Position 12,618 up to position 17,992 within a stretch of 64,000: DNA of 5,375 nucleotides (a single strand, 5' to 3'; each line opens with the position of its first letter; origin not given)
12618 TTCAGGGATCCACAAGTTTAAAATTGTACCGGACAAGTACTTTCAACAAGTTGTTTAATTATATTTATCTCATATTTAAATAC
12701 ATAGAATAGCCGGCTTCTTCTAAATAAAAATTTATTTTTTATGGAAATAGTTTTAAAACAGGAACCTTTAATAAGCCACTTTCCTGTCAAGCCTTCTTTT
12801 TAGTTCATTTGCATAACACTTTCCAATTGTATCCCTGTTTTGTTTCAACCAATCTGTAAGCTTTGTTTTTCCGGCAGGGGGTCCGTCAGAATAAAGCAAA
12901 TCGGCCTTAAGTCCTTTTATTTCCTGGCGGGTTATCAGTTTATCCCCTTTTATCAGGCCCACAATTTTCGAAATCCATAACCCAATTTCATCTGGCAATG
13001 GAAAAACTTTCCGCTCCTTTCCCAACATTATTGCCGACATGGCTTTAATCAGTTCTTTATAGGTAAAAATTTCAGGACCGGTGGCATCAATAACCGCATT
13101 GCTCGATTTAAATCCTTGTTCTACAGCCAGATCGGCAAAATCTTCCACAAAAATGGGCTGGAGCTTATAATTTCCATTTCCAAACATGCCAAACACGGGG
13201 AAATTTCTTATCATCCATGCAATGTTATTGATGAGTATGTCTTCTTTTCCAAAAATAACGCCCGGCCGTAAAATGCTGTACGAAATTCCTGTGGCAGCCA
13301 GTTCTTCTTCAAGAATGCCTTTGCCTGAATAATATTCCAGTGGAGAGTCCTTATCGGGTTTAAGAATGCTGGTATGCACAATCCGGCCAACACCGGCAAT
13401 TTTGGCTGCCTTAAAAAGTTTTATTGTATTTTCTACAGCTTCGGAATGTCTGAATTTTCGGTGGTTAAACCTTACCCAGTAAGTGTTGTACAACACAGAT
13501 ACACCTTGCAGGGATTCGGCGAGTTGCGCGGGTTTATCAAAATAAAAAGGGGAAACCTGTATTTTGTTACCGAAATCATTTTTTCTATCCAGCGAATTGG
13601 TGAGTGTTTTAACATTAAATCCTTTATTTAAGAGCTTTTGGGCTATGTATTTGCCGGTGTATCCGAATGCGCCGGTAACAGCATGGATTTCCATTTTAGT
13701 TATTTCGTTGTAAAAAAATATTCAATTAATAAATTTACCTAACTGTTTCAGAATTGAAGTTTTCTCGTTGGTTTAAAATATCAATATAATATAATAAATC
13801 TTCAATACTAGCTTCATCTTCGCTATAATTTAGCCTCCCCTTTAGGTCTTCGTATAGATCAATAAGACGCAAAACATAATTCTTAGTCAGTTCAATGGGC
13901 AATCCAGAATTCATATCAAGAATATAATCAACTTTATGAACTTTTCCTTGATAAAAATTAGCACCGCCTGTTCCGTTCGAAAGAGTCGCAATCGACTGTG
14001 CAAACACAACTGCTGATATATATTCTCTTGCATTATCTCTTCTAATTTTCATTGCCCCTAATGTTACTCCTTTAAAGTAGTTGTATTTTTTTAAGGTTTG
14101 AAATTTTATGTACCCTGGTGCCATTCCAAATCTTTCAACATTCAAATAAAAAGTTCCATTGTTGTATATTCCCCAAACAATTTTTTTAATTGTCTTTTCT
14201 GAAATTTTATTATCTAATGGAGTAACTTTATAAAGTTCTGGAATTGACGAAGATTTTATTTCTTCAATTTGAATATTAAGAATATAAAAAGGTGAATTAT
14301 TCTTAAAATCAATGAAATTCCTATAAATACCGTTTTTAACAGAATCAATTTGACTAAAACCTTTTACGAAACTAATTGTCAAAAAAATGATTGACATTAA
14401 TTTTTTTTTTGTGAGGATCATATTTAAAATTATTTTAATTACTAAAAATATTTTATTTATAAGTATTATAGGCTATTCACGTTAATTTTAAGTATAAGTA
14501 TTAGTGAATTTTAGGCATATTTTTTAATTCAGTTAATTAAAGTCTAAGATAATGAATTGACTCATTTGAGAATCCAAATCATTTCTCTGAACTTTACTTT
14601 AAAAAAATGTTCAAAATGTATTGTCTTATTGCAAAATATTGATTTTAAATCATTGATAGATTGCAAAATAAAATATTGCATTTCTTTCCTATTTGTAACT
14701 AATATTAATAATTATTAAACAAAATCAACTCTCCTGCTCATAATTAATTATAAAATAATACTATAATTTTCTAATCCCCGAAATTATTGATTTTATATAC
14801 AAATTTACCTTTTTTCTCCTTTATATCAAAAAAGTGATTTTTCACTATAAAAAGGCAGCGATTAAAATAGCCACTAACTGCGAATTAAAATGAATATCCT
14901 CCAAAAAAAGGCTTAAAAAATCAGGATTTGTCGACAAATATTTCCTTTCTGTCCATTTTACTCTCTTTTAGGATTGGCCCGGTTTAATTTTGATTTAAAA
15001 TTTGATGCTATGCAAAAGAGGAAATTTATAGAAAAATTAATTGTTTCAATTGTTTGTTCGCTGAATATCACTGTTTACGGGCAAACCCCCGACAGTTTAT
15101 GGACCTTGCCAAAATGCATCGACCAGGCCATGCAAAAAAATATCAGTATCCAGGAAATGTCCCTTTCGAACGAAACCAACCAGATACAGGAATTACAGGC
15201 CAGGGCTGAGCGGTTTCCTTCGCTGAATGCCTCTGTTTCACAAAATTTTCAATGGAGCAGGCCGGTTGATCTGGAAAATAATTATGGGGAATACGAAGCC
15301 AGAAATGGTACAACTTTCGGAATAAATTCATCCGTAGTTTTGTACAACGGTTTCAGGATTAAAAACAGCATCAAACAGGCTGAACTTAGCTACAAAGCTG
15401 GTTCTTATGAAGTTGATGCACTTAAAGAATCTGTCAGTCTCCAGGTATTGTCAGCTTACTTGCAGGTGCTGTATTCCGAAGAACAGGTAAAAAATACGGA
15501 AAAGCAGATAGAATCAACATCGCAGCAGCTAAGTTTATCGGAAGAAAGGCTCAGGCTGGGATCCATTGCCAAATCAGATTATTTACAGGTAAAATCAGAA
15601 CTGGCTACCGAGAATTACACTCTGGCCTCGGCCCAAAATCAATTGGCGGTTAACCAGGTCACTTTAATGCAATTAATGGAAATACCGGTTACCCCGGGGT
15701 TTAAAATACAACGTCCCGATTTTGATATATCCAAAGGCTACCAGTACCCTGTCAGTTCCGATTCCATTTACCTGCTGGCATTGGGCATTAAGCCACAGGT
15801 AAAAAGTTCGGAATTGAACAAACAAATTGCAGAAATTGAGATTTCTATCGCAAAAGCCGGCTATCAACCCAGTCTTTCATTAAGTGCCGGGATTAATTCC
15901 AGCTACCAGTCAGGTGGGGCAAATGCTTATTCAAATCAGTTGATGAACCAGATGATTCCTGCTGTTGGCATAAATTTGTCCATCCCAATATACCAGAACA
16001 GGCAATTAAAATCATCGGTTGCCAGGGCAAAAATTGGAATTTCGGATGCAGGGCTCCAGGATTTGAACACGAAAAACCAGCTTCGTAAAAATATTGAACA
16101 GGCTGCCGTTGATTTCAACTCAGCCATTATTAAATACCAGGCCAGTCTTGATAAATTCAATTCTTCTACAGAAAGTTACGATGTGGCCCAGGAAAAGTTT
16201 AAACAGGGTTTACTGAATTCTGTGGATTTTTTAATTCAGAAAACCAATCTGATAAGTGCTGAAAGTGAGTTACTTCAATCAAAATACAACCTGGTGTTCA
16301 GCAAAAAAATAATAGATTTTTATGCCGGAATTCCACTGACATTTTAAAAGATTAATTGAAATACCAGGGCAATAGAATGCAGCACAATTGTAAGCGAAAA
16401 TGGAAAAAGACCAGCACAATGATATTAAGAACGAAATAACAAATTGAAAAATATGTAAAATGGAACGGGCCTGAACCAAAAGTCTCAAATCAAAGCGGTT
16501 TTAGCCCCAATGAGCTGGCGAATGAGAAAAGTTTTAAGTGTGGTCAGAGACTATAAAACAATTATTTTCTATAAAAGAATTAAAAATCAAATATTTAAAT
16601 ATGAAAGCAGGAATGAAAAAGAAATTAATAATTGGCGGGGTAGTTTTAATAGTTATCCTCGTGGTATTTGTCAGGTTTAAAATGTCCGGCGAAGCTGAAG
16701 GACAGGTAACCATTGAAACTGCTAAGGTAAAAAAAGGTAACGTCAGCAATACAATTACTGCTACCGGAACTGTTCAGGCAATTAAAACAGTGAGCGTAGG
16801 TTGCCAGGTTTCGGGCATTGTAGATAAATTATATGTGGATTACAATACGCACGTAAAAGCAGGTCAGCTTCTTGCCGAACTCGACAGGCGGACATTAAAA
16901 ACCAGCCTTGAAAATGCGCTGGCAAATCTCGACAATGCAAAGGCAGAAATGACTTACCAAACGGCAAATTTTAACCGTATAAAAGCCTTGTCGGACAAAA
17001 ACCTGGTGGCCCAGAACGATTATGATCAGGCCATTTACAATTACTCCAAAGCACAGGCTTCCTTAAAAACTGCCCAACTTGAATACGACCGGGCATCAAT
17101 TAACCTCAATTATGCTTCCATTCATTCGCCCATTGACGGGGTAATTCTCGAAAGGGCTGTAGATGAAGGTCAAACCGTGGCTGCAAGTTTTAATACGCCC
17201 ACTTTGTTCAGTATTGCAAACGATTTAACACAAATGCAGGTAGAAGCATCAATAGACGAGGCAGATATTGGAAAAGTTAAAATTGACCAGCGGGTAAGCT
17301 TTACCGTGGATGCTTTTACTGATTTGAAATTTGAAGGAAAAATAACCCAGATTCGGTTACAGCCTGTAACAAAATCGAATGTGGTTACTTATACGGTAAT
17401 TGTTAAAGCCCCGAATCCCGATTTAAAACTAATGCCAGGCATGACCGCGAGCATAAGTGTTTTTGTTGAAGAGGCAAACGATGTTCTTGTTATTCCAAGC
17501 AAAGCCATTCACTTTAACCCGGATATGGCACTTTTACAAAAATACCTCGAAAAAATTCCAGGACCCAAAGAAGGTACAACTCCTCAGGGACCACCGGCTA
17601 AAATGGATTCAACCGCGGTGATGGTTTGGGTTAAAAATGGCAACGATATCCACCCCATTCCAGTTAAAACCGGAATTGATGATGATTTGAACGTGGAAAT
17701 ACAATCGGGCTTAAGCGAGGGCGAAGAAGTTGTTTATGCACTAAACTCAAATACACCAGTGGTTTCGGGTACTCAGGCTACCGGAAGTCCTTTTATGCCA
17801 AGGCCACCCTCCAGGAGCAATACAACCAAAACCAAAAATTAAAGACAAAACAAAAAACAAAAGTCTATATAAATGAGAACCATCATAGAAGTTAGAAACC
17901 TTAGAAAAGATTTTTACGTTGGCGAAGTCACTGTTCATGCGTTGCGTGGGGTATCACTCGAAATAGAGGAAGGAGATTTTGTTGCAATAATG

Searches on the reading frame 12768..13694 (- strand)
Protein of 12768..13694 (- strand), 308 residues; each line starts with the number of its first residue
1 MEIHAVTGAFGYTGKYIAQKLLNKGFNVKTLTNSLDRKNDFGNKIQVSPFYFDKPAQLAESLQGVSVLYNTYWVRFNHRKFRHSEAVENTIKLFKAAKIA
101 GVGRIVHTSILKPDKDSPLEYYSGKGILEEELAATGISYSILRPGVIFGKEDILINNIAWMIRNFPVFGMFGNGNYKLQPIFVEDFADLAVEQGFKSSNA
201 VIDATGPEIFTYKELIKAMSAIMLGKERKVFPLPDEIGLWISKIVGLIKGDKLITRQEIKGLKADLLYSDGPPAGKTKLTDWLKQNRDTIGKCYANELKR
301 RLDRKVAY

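Call 33: search_protein_families(library=pfam, proteins=[window:12768-13694:-], max_evalue=0.001)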
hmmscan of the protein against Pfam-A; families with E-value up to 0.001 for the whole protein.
window:12768-13694:- (308 aa): 3 families
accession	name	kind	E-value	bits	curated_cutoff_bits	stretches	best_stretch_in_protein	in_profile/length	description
PF13460.12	NAD_binding_10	-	1.9e-12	47.9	27.2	1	8-147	1-146/184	NAD(P)H-binding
PF01370.27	Epimerase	-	4.2e-08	33.3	20.9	1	6-190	3-221/240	NAD dependent epimerase/dehydratase family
PF05368.20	NmrA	-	3.7e-07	30.5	27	1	5-145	6-151/298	NmrA-like family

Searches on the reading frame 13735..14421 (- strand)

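Call 33: search_protein_families(library=pfam, proteins=[window:13735-14421:-], max_evalue=0.001)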
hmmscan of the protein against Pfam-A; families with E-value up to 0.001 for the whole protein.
window:13735-14421:- (228 aa): 1 family
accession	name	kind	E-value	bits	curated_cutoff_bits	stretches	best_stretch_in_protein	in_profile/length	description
PF20201.3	DUF6563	-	2.6e-10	40.7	27.1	1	32-218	2-189/191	Family of unknown function (DUF6563)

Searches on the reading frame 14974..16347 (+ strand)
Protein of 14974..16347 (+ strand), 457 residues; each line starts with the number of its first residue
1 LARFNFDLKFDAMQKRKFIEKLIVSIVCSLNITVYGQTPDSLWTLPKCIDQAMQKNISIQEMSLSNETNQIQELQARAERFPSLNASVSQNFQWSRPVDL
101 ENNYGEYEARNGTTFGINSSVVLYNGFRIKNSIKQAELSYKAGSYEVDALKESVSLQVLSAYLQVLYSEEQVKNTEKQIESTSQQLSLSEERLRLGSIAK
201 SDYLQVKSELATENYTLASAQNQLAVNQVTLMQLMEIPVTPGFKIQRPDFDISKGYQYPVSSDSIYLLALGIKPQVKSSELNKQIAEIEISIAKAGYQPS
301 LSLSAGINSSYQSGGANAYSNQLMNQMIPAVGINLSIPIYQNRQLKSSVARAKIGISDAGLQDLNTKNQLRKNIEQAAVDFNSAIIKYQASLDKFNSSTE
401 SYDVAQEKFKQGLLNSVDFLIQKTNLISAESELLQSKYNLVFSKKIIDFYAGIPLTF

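Call 34: search_protein_families(library=pfam, proteins=[window:14974-16347:+], max_evalue=0.001)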
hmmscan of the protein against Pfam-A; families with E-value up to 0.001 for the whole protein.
window:14974-16347:+ (457 aa): 1 family
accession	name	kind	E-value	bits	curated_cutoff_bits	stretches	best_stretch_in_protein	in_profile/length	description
PF02321.23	OEP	-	8.9e-52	176.1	22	2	47-235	3-186/187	Outer membrane efflux protein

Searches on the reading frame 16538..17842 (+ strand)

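Call 34: search_protein_families(library=pfam, proteins=[window:16538-17842:+], max_evalue=0.001)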
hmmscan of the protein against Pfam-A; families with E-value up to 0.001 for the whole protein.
window:16538-17842:+ (434 aa): 3 families
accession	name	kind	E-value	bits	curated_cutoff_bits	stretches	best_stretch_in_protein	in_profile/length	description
PF16576.10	HlyD_D23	-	1.5e-25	90.2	30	1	69-304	2-214/214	Barrel-sandwich domain of CusB or HlyD membrane-fusion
PF13437.12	HlyD_3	-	3.2e-17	63.6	22.2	1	195-301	2-106/106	HlyD family secretion protein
PF13533.13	Biotin_lipoyl_2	-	3.7e-07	30.3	29.8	1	90-116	6-32/32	Biotin-lipoyl like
